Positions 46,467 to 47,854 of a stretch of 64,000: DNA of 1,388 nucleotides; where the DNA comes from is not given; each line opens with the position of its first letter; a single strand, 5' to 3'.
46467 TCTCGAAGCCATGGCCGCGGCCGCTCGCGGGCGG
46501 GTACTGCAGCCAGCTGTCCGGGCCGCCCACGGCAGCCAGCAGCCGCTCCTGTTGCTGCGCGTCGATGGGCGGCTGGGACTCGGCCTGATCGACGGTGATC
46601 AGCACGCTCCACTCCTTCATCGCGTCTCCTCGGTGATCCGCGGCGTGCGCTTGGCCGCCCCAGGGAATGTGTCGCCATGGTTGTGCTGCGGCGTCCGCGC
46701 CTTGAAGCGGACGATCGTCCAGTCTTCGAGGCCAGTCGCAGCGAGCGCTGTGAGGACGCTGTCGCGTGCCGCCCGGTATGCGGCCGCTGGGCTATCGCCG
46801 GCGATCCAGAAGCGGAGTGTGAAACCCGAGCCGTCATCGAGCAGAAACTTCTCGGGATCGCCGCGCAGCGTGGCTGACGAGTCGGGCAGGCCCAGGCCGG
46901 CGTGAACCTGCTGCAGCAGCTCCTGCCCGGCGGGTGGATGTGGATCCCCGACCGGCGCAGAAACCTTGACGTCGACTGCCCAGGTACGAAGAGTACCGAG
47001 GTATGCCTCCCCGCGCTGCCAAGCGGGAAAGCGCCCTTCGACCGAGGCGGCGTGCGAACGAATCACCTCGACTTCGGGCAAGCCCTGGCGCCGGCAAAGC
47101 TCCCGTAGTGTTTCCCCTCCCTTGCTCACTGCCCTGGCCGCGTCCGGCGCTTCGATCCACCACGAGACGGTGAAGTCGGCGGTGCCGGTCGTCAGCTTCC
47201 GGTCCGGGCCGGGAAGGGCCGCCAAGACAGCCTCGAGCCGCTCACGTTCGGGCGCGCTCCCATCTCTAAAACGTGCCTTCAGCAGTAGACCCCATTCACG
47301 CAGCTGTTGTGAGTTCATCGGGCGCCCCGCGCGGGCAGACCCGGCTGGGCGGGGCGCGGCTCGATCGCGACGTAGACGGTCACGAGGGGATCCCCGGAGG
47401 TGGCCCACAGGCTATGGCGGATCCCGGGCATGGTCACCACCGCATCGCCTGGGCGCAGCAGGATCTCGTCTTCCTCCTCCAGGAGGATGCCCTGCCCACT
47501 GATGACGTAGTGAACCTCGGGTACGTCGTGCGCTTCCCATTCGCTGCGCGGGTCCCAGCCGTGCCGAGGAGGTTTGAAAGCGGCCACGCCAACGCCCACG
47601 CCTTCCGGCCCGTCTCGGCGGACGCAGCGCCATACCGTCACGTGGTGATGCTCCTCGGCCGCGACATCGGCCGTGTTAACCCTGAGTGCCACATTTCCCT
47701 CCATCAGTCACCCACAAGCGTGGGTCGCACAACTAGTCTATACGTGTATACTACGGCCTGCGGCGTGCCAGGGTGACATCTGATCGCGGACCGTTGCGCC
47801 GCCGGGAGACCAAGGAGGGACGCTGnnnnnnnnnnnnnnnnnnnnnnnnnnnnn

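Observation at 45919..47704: Overlapping three-gene operon: a cupin plus two 233-aa paralogues, each an internal duplication of an unrecognised module of about 110 aa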

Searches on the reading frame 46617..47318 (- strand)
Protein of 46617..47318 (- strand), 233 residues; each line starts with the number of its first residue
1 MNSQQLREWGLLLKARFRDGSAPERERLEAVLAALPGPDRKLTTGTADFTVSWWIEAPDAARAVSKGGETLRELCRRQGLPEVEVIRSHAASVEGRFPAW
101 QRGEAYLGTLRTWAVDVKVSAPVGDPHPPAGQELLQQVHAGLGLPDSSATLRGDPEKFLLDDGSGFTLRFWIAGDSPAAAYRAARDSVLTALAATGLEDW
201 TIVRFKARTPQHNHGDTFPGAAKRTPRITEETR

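Call 3: search_protein_families(library=pfam, proteins=[window:46617-47318:-], max_evalue=1)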
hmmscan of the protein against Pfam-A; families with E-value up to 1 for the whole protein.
window:46617-47318:- (233 aa): 0 families

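Call 4: search_protein_families(library=ncbifam, proteins=[window:46617-47318:-], max_evalue=1)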
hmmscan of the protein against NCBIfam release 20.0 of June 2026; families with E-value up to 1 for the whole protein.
window:46617-47318:- (233 aa): 0 families

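Call 10: search_solved_structures(query=window:46617-47318:-, max_evalue=10)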
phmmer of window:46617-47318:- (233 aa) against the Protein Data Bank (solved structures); distinct sequences matched with E-value up to 10: 1.
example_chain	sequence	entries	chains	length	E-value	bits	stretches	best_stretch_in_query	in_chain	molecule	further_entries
4x7v_A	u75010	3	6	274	1.6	11.6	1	113-182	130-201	Mycinamicin III 3''-O-methyltransferase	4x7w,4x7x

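Call 11: find_homologous_proteins(query=window:46617-47318:-, max_evalue=0.001)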
Query window:46617-47318:- (233 aa): 20 proteins with E <= 0.001 among 4596 candidates.
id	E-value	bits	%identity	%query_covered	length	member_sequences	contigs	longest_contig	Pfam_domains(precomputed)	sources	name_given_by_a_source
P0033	1.1e-151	521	100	100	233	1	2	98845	-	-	-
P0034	1.6e-70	256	54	100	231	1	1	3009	-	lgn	-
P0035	4.8e-70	254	55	98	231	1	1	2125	-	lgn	-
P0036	8.5e-67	243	53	100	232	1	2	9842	-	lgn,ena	-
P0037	1.5e-62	229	51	99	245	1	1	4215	-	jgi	jgi:hypothetical protein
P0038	1.7e-62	229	50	98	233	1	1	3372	-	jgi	-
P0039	2.2e-62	229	52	100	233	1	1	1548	-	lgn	-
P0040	4.7e-62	228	52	94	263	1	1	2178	-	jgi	-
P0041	3.4e-60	222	54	97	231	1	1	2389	-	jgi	jgi:hypothetical protein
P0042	8.8e-60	220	49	97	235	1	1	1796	-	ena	-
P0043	4.2e-57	212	50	97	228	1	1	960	-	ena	-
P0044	7.1e-55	204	48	99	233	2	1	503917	-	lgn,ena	-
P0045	9.0e-54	201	49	98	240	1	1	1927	-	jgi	jgi:hypothetical protein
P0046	1.4e-53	200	49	95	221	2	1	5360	-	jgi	jgi:hypothetical protein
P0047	8.3e-53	198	48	97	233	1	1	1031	-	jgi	jgi:hypothetical protein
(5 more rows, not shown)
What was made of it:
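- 46617..47318 (-): Paralogue A (233 aa), two ferredoxin-like modules. It is the less conserved, partly degenerate partner. 19 homologues, all unnamed (call 11).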

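Call 26: find_encoding_contigs(protein=P0044, flank=10000, max_places=3)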
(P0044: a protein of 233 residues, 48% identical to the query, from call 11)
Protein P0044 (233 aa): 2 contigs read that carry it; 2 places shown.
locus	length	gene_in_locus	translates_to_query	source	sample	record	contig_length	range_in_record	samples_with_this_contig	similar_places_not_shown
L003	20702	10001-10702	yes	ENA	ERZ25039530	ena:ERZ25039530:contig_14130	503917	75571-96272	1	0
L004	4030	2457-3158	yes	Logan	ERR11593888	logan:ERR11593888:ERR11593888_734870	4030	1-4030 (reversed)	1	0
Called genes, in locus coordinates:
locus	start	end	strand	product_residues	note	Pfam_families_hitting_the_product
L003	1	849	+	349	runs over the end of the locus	PF05977:MFS_3, PF07690:MFS_1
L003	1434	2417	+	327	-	-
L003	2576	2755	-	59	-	-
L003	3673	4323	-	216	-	-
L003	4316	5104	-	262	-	-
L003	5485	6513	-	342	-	PF00753:Lactamase_B (weak), PF13483:Lactamase_B_3, PF12706:Lactamase_B_2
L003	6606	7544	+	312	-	PF02558:ApbA, PF08546:ApbA_C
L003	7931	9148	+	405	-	PF00370:FGGY_N, PF02782:FGGY_C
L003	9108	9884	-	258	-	PF00392:GntR, PF07702:UTRA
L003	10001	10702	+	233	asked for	-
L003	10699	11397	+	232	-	-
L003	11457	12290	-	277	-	-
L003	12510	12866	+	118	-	-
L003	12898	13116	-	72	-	-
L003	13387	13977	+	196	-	-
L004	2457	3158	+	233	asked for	-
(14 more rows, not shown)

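Call 29: predict_structure(alignment_id=A2)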
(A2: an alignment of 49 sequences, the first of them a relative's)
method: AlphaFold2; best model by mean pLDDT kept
length: 233 residues; sequences in the alignment: 49
mean_pLDDT: 90.4   pTM: 0.78
mean pLDDT of the five models: 90.4, 90.3, 90.1, 89.9, 89.7
residues with pLDDT >= 90: 176; 70-90: 40; 50-70: 12; < 50: 5
segments of 3 or more residues with pLDDT < 50: 230-233
pLDDT, mean of each block of 10 residues (from residue 1): 83 98 96 97 95 96 98 98 97 82 89 95 87 94 93 58 89 96 97 96 94 89 78 41
secondary structure, 60 per line:
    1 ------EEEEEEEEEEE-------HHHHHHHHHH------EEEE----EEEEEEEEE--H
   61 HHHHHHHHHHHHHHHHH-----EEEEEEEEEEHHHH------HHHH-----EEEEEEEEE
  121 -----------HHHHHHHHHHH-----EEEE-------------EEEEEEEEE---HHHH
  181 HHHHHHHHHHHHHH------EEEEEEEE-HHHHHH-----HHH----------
elements in order: E7-17 H25-34 E41-44 E49-57 H60-77 E83-92 H93-96 H103-106 E112-120 H132-142 E148-151 E165-173 H177-194 E201-208 H210-215
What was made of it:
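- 46617..47318 (-): AF2 pLDDT is 90.4 with E-H-E-E-H-E topology twice (call 29).
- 46620..46985 (-): Module A2 (A residues 112-233), with an acidic insertion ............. between beta2 and beta3. Strands 112-120, 148-151, 165-173 and 201-208; helices 132-142 and 177-194 (call 29).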

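Call 38: fold_search(model_id=the predicted structure, library=pdb)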
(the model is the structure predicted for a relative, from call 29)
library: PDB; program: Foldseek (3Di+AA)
matches with E <= 10: 1361; with E <= 0.001: 9
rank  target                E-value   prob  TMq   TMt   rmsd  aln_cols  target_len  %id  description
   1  9mhq_E                9.4e-05  0.97  0.27  0.27  10.5       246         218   13  G169V variant of Streptomyces coelicolor coproheme decarboxylase in complex with Monovinyl, Monopropionate Deuteroheme (released 2025-10-22)
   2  2nyi_A                1.1e-04  0.99  0.25  0.32  14.3       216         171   13  Crystal Structure of an Unknown Protein from Galdieria sulphuraria (released 2006-12-12)
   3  2nyi_B                1.6e-04  0.99  0.24  0.29  13.7       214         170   12  Crystal Structure of an Unknown Protein from Galdieria sulphuraria (released 2006-12-12)
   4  9mhr_C                2.1e-04  0.96  0.25  0.26  10.2       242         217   14  G169L variant of Coproheme Decarboxylase from Streptomyces Coelicolor in complex with Monovinyl, Monopropionate Deuter (released 2025-10-22)
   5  9mhr_B                3.0e-04  0.92  0.25  0.26  10.6       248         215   14  G169L variant of Coproheme Decarboxylase from Streptomyces Coelicolor in complex with Monovinyl, Monopropionate Deuter (released 2025-10-22)
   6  9mhr_A                3.8e-04  0.93  0.25  0.26  10.3       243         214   13  G169L variant of Coproheme Decarboxylase from Streptomyces Coelicolor in complex with Monovinyl, Monopropionate Deuter (released 2025-10-22)
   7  9mhq_B                4.6e-04  0.90  0.25  0.26  10.7       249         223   13  G169V variant of Streptomyces coelicolor coproheme decarboxylase in complex with Monovinyl, Monopropionate Deuteroheme (released 2025-10-22)
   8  9mhr_D                5.9e-04  0.92  0.26  0.27  10.2       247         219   14  G169L variant of Coproheme Decarboxylase from Streptomyces Coelicolor in complex with Monovinyl, Monopropionate Deuter (released 2025-10-22)
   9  3dtz_A                9.0e-04  0.85  0.26  0.28  10.0       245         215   13  Crystal structure of Putative Chlorite dismutase TA0507 (released 2008-08-05)
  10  3dtz_C                1.4e-03  0.85  0.27  0.28   9.8       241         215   12  Crystal structure of Putative Chlorite dismutase TA0507 (released 2008-08-05)
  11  8ukm_A                1.9e-03  0.87  0.23  0.27  14.8       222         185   14  T33-ml30 - Designed Tetrahedral Protein Cage Using Machine Learning Algorithms (released 2024-03-06)
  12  1u8s_B                2.1e-03  0.89  0.25  0.30  11.4       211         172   16  Crystal structure of putative glycine cleavage system transcriptional repressor (released 2004-08-17)
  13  3nwg                  2.3e-03  0.92  0.25  0.30  13.7       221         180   11  The crystal structure of a microcomparments protein from Desulfitobacterium hafniense DCB (released 2010-09-22)
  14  3dtz_B                2.4e-03  0.77  0.27  0.28   9.7       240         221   14  Crystal structure of Putative Chlorite dismutase TA0507 (released 2008-08-05)
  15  2pgc_B                3.3e-03  0.75  0.24  0.26   9.5       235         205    8  Crystal structure of a a marine metagenome protein (jcvi_pep_1096685590403) from uncultured marine organism at 2.53 A  (released 2007-04-24)
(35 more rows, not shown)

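Call 64: search_protein_families(library=padloc, proteins=[window:46617-47318:-], max_evalue=0.01)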
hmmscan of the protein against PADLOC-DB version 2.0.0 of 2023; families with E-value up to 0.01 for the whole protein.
window:46617-47318:- (233 aa): 0 families

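Call 65: search_protein_families(library=phrogs, proteins=[window:46617-47318:-], max_evalue=0.01)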
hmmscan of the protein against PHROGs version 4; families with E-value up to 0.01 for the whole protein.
window:46617-47318:- (233 aa): 0 families

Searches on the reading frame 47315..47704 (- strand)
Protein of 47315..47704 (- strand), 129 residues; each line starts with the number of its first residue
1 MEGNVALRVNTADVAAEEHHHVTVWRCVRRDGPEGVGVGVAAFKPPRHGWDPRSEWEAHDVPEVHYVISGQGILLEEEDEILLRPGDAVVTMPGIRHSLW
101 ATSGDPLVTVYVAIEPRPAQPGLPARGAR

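Call 3: search_protein_families(library=pfam, proteins=[window:47315-47704:-], max_evalue=1)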
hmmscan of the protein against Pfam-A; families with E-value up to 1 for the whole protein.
window:47315-47704:- (129 aa): 7 families
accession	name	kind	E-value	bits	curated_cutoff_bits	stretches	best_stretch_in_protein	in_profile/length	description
PF07883.17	Cupin_2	-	1.8e-10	40.8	27.2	1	53-111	10-68/70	Cupin domain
PF02311.25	AraC_binding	-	2.1e-09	37.7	21.1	1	48-117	10-79/135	AraC-like ligand binding domain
PF12852.13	Cupin_6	-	0.0057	16.9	26.7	1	58-117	28-92/183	Cupin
PF05899.18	Cupin_3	-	0.01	15.9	23.5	1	62-96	26-61/74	EutQ-like cupin domain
PF07385.18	Lyx_isomer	-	0.017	14.8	20.8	1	62-108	137-183/222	D-lyxose isomerase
PF21621.3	MPI_cupin_dom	-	0.11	12.9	27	1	58-89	26-57/79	Mannose-6-phosphate isomerase, cupin domain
PF00190.28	Cupin_1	-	0.27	11.2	22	1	61-113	54-113/151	Cupin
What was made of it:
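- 47315..47704 (-): Cupin gene (129 aa), first gene of the operon. Its stop overlaps the start of A (ATGA). Pfam Cupin_2 scores 40.8 bits against a cut-off of 27.2, and AraC_binding gives E 2e-9 (call 3).
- On Cupin_2 (PF07883), for the 129-aa gene: 40.8 bits against a cut-off of 27.2 (call 3).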

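Call 4: search_protein_families(library=ncbifam, proteins=[window:47315-47704:-], max_evalue=1)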
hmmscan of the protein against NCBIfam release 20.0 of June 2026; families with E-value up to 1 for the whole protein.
window:47315-47704:- (129 aa): 2 families
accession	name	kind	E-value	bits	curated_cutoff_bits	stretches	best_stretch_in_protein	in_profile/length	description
NF049940.1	MandnitrLy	equivalog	1.8e-05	24.5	140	1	29-108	28-103/130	(R)-mandelonitrile lyase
NF051472.1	LyManIsomGneg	equivalog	0.012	15.2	350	1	60-106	134-180/227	D-lyxose/D-mannose isomerase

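Call 60: search_solved_structures(query=window:47315-47704:-, max_evalue=0.01, show_alignments=2)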
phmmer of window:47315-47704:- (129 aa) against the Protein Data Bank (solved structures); distinct sequences matched with E-value up to 0.01: 0.
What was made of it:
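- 47315..47704 (-): No PDB sequence relative at E<=0.01 (call 60).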

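Call 64: search_protein_families(library=padloc, proteins=[window:47315-47704:-], max_evalue=0.01)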
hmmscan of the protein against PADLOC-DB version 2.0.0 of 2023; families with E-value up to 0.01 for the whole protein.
window:47315-47704:- (129 aa): 0 families

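Call 65: search_protein_families(library=phrogs, proteins=[window:47315-47704:-], max_evalue=0.01)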
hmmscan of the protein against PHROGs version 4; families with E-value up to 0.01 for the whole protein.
window:47315-47704:- (129 aa): 0 families
